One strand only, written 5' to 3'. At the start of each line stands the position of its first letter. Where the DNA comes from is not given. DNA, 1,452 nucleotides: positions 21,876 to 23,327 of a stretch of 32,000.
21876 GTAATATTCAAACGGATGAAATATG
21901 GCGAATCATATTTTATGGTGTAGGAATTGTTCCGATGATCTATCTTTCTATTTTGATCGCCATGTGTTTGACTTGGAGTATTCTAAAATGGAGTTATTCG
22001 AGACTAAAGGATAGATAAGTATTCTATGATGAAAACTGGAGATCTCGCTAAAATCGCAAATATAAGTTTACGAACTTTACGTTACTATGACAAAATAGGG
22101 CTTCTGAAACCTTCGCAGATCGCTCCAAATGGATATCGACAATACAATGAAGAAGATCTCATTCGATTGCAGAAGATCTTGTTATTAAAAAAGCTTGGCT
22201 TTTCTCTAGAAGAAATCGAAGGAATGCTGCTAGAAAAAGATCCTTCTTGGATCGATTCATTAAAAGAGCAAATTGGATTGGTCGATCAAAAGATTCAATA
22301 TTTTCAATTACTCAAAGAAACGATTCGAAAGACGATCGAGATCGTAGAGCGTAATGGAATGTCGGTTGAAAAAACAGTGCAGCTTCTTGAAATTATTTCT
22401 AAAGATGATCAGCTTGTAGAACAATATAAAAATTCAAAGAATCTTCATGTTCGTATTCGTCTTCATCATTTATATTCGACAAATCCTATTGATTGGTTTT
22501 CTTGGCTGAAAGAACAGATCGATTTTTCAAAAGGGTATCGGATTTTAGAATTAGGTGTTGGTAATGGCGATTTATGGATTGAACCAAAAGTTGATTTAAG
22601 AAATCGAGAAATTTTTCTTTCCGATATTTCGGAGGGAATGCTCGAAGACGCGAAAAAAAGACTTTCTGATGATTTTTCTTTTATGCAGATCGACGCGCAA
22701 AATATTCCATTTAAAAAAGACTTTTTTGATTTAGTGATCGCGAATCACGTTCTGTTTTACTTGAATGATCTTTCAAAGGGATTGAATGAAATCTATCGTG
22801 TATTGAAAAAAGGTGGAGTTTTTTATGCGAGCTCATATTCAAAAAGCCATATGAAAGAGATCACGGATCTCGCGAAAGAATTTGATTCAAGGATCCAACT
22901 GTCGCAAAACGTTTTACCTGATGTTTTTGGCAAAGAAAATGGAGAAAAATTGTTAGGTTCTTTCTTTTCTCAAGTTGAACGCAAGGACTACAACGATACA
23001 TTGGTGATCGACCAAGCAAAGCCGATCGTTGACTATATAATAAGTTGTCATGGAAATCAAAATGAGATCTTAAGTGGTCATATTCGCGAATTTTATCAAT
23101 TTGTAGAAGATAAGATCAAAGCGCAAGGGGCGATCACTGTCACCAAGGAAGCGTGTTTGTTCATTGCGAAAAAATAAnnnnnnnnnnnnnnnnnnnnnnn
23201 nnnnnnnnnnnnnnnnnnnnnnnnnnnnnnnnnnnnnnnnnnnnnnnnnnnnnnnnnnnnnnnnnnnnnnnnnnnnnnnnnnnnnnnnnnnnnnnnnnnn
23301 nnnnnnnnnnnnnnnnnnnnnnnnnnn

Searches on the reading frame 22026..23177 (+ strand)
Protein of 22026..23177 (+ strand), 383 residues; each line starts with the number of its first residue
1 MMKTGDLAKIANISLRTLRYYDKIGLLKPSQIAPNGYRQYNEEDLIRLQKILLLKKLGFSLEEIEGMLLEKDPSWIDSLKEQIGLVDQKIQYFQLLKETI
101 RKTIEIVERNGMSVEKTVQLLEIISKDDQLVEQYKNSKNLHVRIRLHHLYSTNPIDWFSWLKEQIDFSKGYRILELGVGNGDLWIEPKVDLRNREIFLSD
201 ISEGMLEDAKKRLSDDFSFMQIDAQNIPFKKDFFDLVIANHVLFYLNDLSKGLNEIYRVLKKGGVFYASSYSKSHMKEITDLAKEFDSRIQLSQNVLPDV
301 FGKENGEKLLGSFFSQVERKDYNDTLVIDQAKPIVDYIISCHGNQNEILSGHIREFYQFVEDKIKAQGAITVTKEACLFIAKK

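Call 6: search_protein_families(library=pfam, proteins=[window:22026-23177:+])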
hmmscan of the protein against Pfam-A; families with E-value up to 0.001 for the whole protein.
window:22026-23177:+ (383 aa): 9 families
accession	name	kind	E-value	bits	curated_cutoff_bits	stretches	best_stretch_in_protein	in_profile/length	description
PF08241.18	Methyltransf_11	-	1.2e-19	71.1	21.2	1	174-267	1-94/95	Methyltransferase domain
PF13847.12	Methyltransf_31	-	8.9e-19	68.1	27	1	168-286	2-118/145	Methyltransferase domain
PF13649.12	Methyltransf_25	-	1.7e-17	64.3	27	1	173-264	1-97/97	Methyltransferase domain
PF13411.12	MerR_1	-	1.7e-17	63.7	21.6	1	2-69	1-67/69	MerR HTH family regulatory protein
PF01209.24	Ubie_methyltran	-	4.1e-15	56.2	20.1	1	164-280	42-163/233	ubiE/COQ5 methyltransferase family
PF00376.29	MerR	-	2.1e-14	53.5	28.2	1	3-40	1-38/38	MerR family regulatory protein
PF08242.18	Methyltransf_12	-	5.5e-13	49.9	30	1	174-266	1-98/98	Methyltransferase domain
PF13489.12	Methyltransf_23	-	2.5e-08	34.2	27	1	167-275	20-123/164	Methyltransferase domain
PF09278.17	MerR-DNA-bind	-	4.9e-06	27.5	25.4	1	47-101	3-63/65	MerR, DNA binding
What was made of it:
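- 22026..23177 (+): Gene for a 383-aa MerR–methyltransferase fusion. It has a MerR winged HTH plus coiled coil (about residues 1-110), helical linkers, and a class I SAM-methyltransferase domain (about residues 164-290 plus a C-terminal cap). It is the presumed regulator of the promoter below. Pfam gives MerR_1 1.7e-17, MerR-DNA-bind, and Methyltransf_11 1.2e-19 (call 6).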

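Call 7: search_protein_families(library=ncbifam, proteins=[window:22026-23177:+], max_evalue=0.01)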
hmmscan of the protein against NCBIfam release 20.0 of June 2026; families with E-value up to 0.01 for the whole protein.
window:22026-23177:+ (383 aa): 43 families (the best 25 are shown)
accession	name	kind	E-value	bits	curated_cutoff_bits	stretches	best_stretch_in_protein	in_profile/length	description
TIGR02072.1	BioC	equivalog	2e-21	76.9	184.95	1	160-291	26-151/244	malonyl-ACP O-methyltransferase BioC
NF007069.0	PRK09514.1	equivalog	1.5e-17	63.9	143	1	1-92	1-92/141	Zn(2+)-responsive transcriptional regulator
TIGR02043.1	ZntR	equivalog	3.3e-17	62.9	167.95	1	1-92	1-92/131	Zn(2+)-responsive transcriptional regulator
TIGR01934.1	MenG_MenH_UbiE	subfamily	7.2e-17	61.4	158.35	1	159-286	29-159/223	ubiquinone/menaquinone biosynthesis methyltransferase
NF001244.0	PRK00216.1-5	equivalog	1.1e-15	57.6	216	1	163-276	42-161/236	bifunctional demethylmenaquinone methyltransferase/2-methoxy-6-polyprenyl-1,4-benzoquinol methylase UbiE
NF001242.0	PRK00216.1-3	equivalog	2.7e-14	53.2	351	1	168-287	69-194/258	bifunctional demethylmenaquinone methyltransferase/2-methoxy-6-polyprenyl-1,4-benzoquinol methylase UbiE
TIGR02044.1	CueR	equivalog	4.4e-14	52.6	147.4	1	2-104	1-109/127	Cu(I)-responsive transcriptional regulator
NF053782.1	ChlnTransRegdde3219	equivalog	4.9e-14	52.5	450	1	4-107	9-109/278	choline utilization transcriptional activator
TIGR02051.1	MerR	equivalog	9.3e-14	51.7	150.85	1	5-103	3-105/124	mercury resistance transcriptional regulator MerR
NF001240.0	PRK00216.1-1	equivalog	1.2e-12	47.4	378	1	163-281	57-181/251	bifunctional demethylmenaquinone methyltransferase/2-methoxy-6-polyprenyl-1,4-benzoquinol methylase UbiE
NF045667.1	MTase_DVU1556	equivalog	4.5e-12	45.9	155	1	165-269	18-120/213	DVU_1556 family methyltransferase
TIGR02047.1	CadR-PbrR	equivalog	8.5e-12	45.2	151.45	1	2-94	1-92/127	Cd(II)/Pb(II)-responsive transcriptional regulator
NF001241.0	PRK00216.1-2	equivalog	1.5e-11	44.4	327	1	157-286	39-165/231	demethylmenaquinone methyltransferase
NF007610.0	PRK10258.1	equivalog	4.8e-11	42.5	342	1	172-290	45-160/251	malonyl-ACP O-methyltransferase BioC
NF040539.1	AST_met_ArsM_2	exception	8.6e-11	42.2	240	1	161-269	48-164/262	putative arsinothricin biosynthesis methyltransferase ArsM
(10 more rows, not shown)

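Call 8: find_homologous_proteins(query=window:22026-23177:+, max_evalue=1e-10)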
Query window:22026-23177:+ (383 aa): 6139 proteins with E <= 1e-10 among 8000 candidates; the best 120 are listed.
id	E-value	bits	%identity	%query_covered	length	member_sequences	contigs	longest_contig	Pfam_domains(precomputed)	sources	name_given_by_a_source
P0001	8.3e-236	800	95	99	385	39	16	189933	PF13847.13,PF13489.13,PF00376.30,PF13411.13,PF13649.13,PF09278.18,PF01209.25,PF08241.19,PF08242.19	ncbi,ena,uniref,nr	ncbi:MerR family transcriptional regulator [Dubosiella newyorkensis]|uniref:MerR family transcriptio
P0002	3.8e-194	663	77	99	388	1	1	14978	PF13847.13,PF13489.13,PF00376.30,PF13411.13,PF13649.13,PF01209.25,PF08241.19,PF08242.19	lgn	-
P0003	4.2e-193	659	63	99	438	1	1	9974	PF13847.13,PF13489.13,PF00376.30,PF13411.13,PF13649.13,PF01209.25,PF08241.19,PF08242.19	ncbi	-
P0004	2.0e-190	651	75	99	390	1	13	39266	PF13847.13,PF13489.13,PF00376.30,PF13411.13,PF13649.13,PF01209.25,PF08241.19,PF08242.19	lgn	-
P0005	3.0e-190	650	74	99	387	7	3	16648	PF13847.13,PF13489.13,PF00376.30,PF13411.13,PF13649.13,PF01209.25,PF08241.19,PF08242.19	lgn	-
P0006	1.5e-185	635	75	97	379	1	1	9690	PF13847.13,PF13489.13,PF00376.30,PF13411.13,PF13649.13,PF01209.25,PF08241.19,PF08242.19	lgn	-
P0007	1.6e-184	631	74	97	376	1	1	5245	PF13847.13,PF13489.13,PF00376.30,PF13411.13,PF13649.13,PF01209.25,PF08241.19,PF08242.19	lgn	-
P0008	1.2e-177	609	70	99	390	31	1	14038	PF13847.13,PF13489.13,PF00376.30,PF13411.13,PF13649.13,PF01209.25,PF08241.19,PF08242.19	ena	-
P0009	5.7e-175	600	71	99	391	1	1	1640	PF13847.13,PF13489.13,PF00376.30,PF13411.13,PF13649.13,PF01209.25,PF08241.19,PF08242.19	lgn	-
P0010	1.2e-174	599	70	99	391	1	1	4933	PF13847.13,PF13489.13,PF00376.30,PF13411.13,PF13649.13,PF01209.25,PF08241.19,PF08242.19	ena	-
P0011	1.4e-174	598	71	99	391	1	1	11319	PF13847.13,PF13489.13,PF00376.30,PF13411.13,PF13649.13,PF01209.25,PF08241.19,PF08242.19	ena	-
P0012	1.6e-174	598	71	99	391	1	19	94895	PF13847.13,PF13489.13,PF00376.30,PF13411.13,PF13649.13,PF01209.25,PF08241.19,PF08242.19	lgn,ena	-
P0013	1.8e-174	598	71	99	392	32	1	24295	PF13847.13,PF13489.13,PF00376.30,PF13411.13,PF13649.13,PF01209.25,PF08241.19,PF08242.19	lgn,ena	-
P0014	2.4e-174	598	70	99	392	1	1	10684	PF13847.13,PF13489.13,PF00376.30,PF13411.13,PF13649.13,PF01209.25,PF08241.19,PF08242.19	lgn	-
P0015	2.5e-174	598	70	99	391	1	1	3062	PF13847.13,PF13489.13,PF00376.30,PF13411.13,PF13649.13,PF01209.25,PF08241.19,PF08242.19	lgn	-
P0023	2.9e-149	515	58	99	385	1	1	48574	PF13847.13,PF13489.13,PF00376.30,PF13411.13,PF13649.13,PF01209.25,PF08241.19,PF08242.19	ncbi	-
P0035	6.3e-133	461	56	99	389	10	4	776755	PF13847.13,PF13489.13,PF00376.30,PF13411.13,PF13649.13,PF09278.18,PF01209.25,PF08241.19,PF08242.19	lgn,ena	-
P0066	5.7e-129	448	55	99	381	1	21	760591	PF13847.13,PF13489.13,PF00376.30,PF13411.13,PF13649.13,PF01209.25,PF08241.19,PF08242.19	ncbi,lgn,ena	-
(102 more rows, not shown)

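Call 10: find_encoding_contigs(protein=P0001, flank=6000, max_places=3)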
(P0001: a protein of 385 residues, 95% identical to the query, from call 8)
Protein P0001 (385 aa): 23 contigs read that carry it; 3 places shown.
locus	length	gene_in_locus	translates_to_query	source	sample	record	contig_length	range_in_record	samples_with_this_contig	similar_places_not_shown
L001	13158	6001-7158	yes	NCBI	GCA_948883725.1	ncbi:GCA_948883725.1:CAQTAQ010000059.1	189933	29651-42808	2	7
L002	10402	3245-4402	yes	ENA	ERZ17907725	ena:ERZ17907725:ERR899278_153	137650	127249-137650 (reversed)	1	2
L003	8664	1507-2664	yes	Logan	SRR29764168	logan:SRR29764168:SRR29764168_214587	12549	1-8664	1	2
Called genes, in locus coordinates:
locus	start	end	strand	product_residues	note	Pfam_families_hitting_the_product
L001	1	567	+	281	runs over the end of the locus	PF01370:Epimerase, PF04321:RmlD_sub_bind, PF01073:3Beta_HSD, PF07993:NAD_binding_4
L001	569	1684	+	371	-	PF00534:Glycos_transf_1 (faint), PF13692:Glyco_trans_1_4 (weak)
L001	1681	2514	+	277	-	PF00535:Glycos_transf_2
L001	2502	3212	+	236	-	PF13641:Glyco_tranf_2_3, PF00535:Glycos_transf_2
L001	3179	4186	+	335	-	PF10111:Glyco_tranf_2_2 (weak), PF13641:Glyco_tranf_2_3, PF00535:Glycos_transf_2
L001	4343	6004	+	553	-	PF19484:DUF6020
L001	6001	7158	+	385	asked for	PF00376:MerR, PF13411:MerR_1, PF01209:Ubie_methyltran, PF13489:Methyltransf_23, PF13847:Methyltransf_31, PF08241:Methyltransf_11, PF08242:Methyltransf_12, PF13649:Methyltransf_25, +1 more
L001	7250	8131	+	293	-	PF00483:NTP_transferase, PF12804:NTP_transf_3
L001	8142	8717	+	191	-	PF00908:dTDP_sugar_isom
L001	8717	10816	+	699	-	PF24677:DUF7657, PF24672:DUF7654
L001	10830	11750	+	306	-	PF00535:Glycos_transf_2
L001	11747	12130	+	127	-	PF04138:GtrA_DPMS_TM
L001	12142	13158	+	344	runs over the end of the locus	PF01073:3Beta_HSD, PF01370:Epimerase, PF02719:Polysacc_synt_2, PF04321:RmlD_sub_bind, PF07993:NAD_binding_4, PF16363:GDP_Man_Dehyd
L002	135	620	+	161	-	PF02866:Ldh_1_C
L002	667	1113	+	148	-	PF00583:Acetyltransf_1, PF13673:Acetyltransf_10, PF13508:Acetyltransf_7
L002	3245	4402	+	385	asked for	PF00376:MerR, PF13411:MerR_1, PF01209:Ubie_methyltran, PF13489:Methyltransf_23, PF13847:Methyltransf_31, PF08241:Methyltransf_11, PF08242:Methyltransf_12, PF13649:Methyltransf_25, +1 more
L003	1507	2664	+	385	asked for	PF00376:MerR, PF13411:MerR_1, PF01209:Ubie_methyltran, PF13489:Methyltransf_23, PF13847:Methyltransf_31, PF08241:Methyltransf_11, PF08242:Methyltransf_12, PF13649:Methyltransf_25, +1 more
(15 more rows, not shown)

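Call 11: find_encoding_contigs(protein=P0004, flank=6000, max_places=3)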
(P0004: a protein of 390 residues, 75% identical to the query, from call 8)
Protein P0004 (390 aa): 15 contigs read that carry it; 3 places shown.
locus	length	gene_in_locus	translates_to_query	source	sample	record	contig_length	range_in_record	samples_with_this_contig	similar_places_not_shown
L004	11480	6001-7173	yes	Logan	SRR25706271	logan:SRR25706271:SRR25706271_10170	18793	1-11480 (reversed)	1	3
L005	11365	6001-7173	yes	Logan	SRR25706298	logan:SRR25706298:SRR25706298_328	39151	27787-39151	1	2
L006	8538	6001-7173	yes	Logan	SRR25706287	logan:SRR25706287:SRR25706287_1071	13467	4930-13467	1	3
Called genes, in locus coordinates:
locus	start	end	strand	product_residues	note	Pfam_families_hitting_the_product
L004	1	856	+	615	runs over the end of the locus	PF13727:CoA_binding_3, PF01073:3Beta_HSD, PF01370:Epimerase, PF02719:Polysacc_synt_2, PF04321:RmlD_sub_bind, PF07993:NAD_binding_4 (faint), PF13460:NAD_binding_10 (faint), PF16363:GDP_Man_Dehyd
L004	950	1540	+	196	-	PF02397:Bac_transf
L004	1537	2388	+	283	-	PF01370:Epimerase, PF04321:RmlD_sub_bind, PF01073:3Beta_HSD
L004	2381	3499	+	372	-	PF13692:Glyco_trans_1_4 (weak)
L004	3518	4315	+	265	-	PF00535:Glycos_transf_2 (weak)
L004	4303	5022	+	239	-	PF10111:Glyco_tranf_2_2 (weak), PF13641:Glyco_tranf_2_3, PF00535:Glycos_transf_2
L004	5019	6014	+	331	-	PF00535:Glycos_transf_2, PF13641:Glyco_tranf_2_3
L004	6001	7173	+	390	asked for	PF00376:MerR, PF13411:MerR_1, PF01209:Ubie_methyltran, PF13489:Methyltransf_23, PF13847:Methyltransf_31, PF08241:Methyltransf_11, PF08242:Methyltransf_12, PF13649:Methyltransf_25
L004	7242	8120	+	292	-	PF00483:NTP_transferase, PF12804:NTP_transf_3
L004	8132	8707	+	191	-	PF00908:dTDP_sugar_isom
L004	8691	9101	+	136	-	PF04138:GtrA_DPMS_TM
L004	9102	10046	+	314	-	PF00535:Glycos_transf_2, PF10111:Glyco_tranf_2_2, PF13641:Glyco_tranf_2_3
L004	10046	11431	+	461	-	PF13231:PMT_2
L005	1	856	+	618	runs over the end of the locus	PF13727:CoA_binding_3, PF01073:3Beta_HSD, PF01370:Epimerase, PF02719:Polysacc_synt_2, PF04321:RmlD_sub_bind, PF07993:NAD_binding_4 (faint), PF16363:GDP_Man_Dehyd, PF13460:NAD_binding_10 (faint)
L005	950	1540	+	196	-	PF02397:Bac_transf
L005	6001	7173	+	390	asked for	PF00376:MerR, PF13411:MerR_1, PF01209:Ubie_methyltran, PF13489:Methyltransf_23, PF13847:Methyltransf_31, PF08241:Methyltransf_11, PF08242:Methyltransf_12, PF13649:Methyltransf_25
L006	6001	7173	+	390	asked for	PF00376:MerR, PF13411:MerR_1, PF01209:Ubie_methyltran, PF13489:Methyltransf_23, PF13847:Methyltransf_31, PF08241:Methyltransf_11, PF08242:Methyltransf_12, PF13649:Methyltransf_25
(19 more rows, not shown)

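Call 12: find_encoding_contigs(protein=P0012, flank=6000, max_places=3)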
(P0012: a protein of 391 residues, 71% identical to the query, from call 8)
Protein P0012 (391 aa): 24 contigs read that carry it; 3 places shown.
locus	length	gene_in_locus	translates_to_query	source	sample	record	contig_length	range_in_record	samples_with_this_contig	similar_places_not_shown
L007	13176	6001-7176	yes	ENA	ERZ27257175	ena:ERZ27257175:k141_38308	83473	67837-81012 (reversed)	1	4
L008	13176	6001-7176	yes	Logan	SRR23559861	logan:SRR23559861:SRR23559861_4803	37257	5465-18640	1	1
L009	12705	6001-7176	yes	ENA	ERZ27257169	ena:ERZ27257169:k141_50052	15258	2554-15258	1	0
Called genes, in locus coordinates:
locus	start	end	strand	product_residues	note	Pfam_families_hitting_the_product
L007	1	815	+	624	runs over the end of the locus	PF13727:CoA_binding_3, PF01073:3Beta_HSD, PF01370:Epimerase, PF02719:Polysacc_synt_2, PF04321:RmlD_sub_bind, PF07993:NAD_binding_4 (faint), PF16363:GDP_Man_Dehyd, PF13460:NAD_binding_10 (weak)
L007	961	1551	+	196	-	PF02397:Bac_transf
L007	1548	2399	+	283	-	PF01370:Epimerase, PF04321:RmlD_sub_bind, PF01073:3Beta_HSD, PF07993:NAD_binding_4 (faint)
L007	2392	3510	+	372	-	PF13692:Glyco_trans_1_4 (faint)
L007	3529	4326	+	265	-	PF00535:Glycos_transf_2 (weak)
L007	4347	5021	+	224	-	PF00535:Glycos_transf_2, PF13641:Glyco_tranf_2_3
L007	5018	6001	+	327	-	PF00535:Glycos_transf_2, PF10111:Glyco_tranf_2_2 (weak), PF13641:Glyco_tranf_2_3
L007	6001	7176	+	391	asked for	PF00376:MerR, PF13411:MerR_1, PF13489:Methyltransf_23, PF01209:Ubie_methyltran, PF13847:Methyltransf_31, PF08241:Methyltransf_11, PF08242:Methyltransf_12, PF13649:Methyltransf_25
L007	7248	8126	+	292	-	PF00483:NTP_transferase, PF12804:NTP_transf_3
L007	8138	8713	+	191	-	PF00908:dTDP_sugar_isom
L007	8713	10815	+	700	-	PF24677:DUF7657, PF24672:DUF7654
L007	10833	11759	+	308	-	PF00535:Glycos_transf_2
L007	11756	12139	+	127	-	PF04138:GtrA_DPMS_TM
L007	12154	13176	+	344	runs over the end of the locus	PF01073:3Beta_HSD, PF01370:Epimerase, PF02719:Polysacc_synt_2, PF04321:RmlD_sub_bind, PF07993:NAD_binding_4, PF16363:GDP_Man_Dehyd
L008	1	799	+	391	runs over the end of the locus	-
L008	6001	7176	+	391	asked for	PF00376:MerR, PF13411:MerR_1, PF13489:Methyltransf_23, PF01209:Ubie_methyltran, PF13847:Methyltransf_31, PF08241:Methyltransf_11, PF08242:Methyltransf_12, PF13649:Methyltransf_25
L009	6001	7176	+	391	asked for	PF00376:MerR, PF13411:MerR_1, PF13489:Methyltransf_23, PF01209:Ubie_methyltran, PF13847:Methyltransf_31, PF08241:Methyltransf_11, PF08242:Methyltransf_12, PF13649:Methyltransf_25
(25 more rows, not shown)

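Call 14: find_encoding_contigs(protein=P0023, flank=5000, max_places=2)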
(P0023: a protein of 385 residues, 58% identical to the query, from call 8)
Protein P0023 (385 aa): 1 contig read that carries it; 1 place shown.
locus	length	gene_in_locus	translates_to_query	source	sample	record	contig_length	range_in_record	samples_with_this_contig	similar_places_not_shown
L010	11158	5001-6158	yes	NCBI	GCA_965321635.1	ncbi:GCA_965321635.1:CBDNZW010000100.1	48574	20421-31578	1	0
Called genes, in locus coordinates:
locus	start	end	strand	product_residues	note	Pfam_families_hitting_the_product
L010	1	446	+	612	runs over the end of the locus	PF13727:CoA_binding_3, PF01073:3Beta_HSD, PF01370:Epimerase, PF02719:Polysacc_synt_2, PF04321:RmlD_sub_bind, PF07993:NAD_binding_4 (faint), PF16363:GDP_Man_Dehyd, PF13460:NAD_binding_10 (faint)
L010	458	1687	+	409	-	PF00155:Aminotran_1_2, PF01041:DegT_DnrJ_EryC1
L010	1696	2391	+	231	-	PF02397:Bac_transf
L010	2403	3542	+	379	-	PF00534:Glycos_transf_1 (weak), PF13692:Glyco_trans_1_4 (weak)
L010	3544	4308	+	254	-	PF00535:Glycos_transf_2 (weak)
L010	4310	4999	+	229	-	PF00535:Glycos_transf_2, PF10111:Glyco_tranf_2_2, PF13641:Glyco_tranf_2_3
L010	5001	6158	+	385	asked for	PF00376:MerR, PF13411:MerR_1, PF01209:Ubie_methyltran, PF13489:Methyltransf_23, PF08241:Methyltransf_11, PF08242:Methyltransf_12, PF13649:Methyltransf_25, PF13847:Methyltransf_31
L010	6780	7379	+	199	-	PF13338:AbiEi_4 (weak)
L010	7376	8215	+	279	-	PF08843:AbiEii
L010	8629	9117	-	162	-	PF13958:ToxN_toxin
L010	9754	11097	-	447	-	PF04326:SLFN_AlbA_2, PF13749:HATPase_c_4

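Call 15: find_encoding_contigs(protein=P0035, flank=5000, max_places=2)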
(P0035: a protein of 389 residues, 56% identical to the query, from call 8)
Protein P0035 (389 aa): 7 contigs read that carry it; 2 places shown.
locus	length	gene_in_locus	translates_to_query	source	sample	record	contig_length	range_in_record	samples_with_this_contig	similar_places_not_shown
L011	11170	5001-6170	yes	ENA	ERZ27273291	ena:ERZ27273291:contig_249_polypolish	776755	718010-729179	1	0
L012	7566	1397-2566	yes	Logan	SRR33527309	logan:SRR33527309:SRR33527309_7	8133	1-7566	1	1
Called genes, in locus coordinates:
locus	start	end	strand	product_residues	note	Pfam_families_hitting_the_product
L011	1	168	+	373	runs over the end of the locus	PF00535:Glycos_transf_2, PF10111:Glyco_tranf_2_2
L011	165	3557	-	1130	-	PF13401:AAA_22 (weak)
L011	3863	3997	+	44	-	-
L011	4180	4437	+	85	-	PF06114:Peptidase_M78 (weak)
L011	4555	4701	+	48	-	-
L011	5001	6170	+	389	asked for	PF00376:MerR, PF13411:MerR_1, PF01209:Ubie_methyltran, PF13489:Methyltransf_23, PF08241:Methyltransf_11, PF08242:Methyltransf_12, PF13649:Methyltransf_25, PF13847:Methyltransf_31, +1 more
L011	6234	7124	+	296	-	PF00483:NTP_transferase, PF12804:NTP_transf_3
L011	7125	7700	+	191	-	PF00908:dTDP_sugar_isom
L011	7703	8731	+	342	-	PF01073:3Beta_HSD, PF01370:Epimerase, PF02719:Polysacc_synt_2, PF04321:RmlD_sub_bind, PF07993:NAD_binding_4, PF16363:GDP_Man_Dehyd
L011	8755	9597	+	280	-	PF01370:Epimerase, PF04321:RmlD_sub_bind, PF07993:NAD_binding_4, PF01073:3Beta_HSD, PF02719:Polysacc_synt_2, PF16363:GDP_Man_Dehyd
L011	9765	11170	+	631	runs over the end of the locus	PF13727:CoA_binding_3, PF13460:NAD_binding_10 (faint), PF01073:3Beta_HSD, PF01370:Epimerase, PF02719:Polysacc_synt_2, PF04321:RmlD_sub_bind, PF07993:NAD_binding_4 (faint), PF16363:GDP_Man_Dehyd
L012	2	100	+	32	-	?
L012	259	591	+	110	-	-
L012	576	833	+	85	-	PF06114:Peptidase_M78 (weak)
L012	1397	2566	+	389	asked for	PF00376:MerR, PF13411:MerR_1, PF01209:Ubie_methyltran, PF13489:Methyltransf_23, PF08241:Methyltransf_11, PF08242:Methyltransf_12, PF13649:Methyltransf_25, PF13847:Methyltransf_31, +1 more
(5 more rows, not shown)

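Call 16: find_encoding_contigs(protein=P0066, flank=5000, max_places=2)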
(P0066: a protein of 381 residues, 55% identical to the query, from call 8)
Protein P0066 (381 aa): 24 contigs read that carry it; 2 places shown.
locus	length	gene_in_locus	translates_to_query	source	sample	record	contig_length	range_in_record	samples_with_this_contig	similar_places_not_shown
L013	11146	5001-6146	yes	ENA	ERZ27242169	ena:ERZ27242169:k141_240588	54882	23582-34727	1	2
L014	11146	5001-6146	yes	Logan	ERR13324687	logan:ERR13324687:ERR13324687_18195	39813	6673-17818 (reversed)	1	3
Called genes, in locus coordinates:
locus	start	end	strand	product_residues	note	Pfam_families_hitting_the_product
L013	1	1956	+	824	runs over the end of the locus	PF00535:Glycos_transf_2, PF10111:Glyco_tranf_2_2 (weak), PF13641:Glyco_tranf_2_3 (weak), PF00535:Glycos_transf_2, PF10111:Glyco_tranf_2_2 (weak), PF13641:Glyco_tranf_2_3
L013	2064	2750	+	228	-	PF00535:Glycos_transf_2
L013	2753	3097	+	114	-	PF10066:DUF2304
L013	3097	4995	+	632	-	-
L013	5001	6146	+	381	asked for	PF00376:MerR, PF13411:MerR_1, PF01209:Ubie_methyltran, PF13489:Methyltransf_23, PF13847:Methyltransf_31, PF08241:Methyltransf_11, PF08242:Methyltransf_12, PF13649:Methyltransf_25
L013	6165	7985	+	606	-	PF00534:Glycos_transf_1 (weak), PF13692:Glyco_trans_1_4 (weak)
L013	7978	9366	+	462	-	PF20706:GT4-conflict, PF00534:Glycos_transf_1, PF13692:Glyco_trans_1_4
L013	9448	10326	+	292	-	PF00483:NTP_transferase, PF12804:NTP_transf_3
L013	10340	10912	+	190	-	PF00908:dTDP_sugar_isom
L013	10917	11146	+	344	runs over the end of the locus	PF01073:3Beta_HSD, PF01370:Epimerase, PF02719:Polysacc_synt_2, PF04321:RmlD_sub_bind, PF07993:NAD_binding_4, PF16363:GDP_Man_Dehyd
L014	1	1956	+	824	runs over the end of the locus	PF00535:Glycos_transf_2, PF10111:Glyco_tranf_2_2 (weak), PF13641:Glyco_tranf_2_3 (weak), PF00535:Glycos_transf_2, PF10111:Glyco_tranf_2_2 (weak), PF13641:Glyco_tranf_2_3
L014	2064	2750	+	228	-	PF00535:Glycos_transf_2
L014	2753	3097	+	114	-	PF10066:DUF2304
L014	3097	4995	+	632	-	-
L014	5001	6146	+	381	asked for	PF00376:MerR, PF13411:MerR_1, PF01209:Ubie_methyltran, PF13489:Methyltransf_23, PF13847:Methyltransf_31, PF08241:Methyltransf_11, PF08242:Methyltransf_12, PF13649:Methyltransf_25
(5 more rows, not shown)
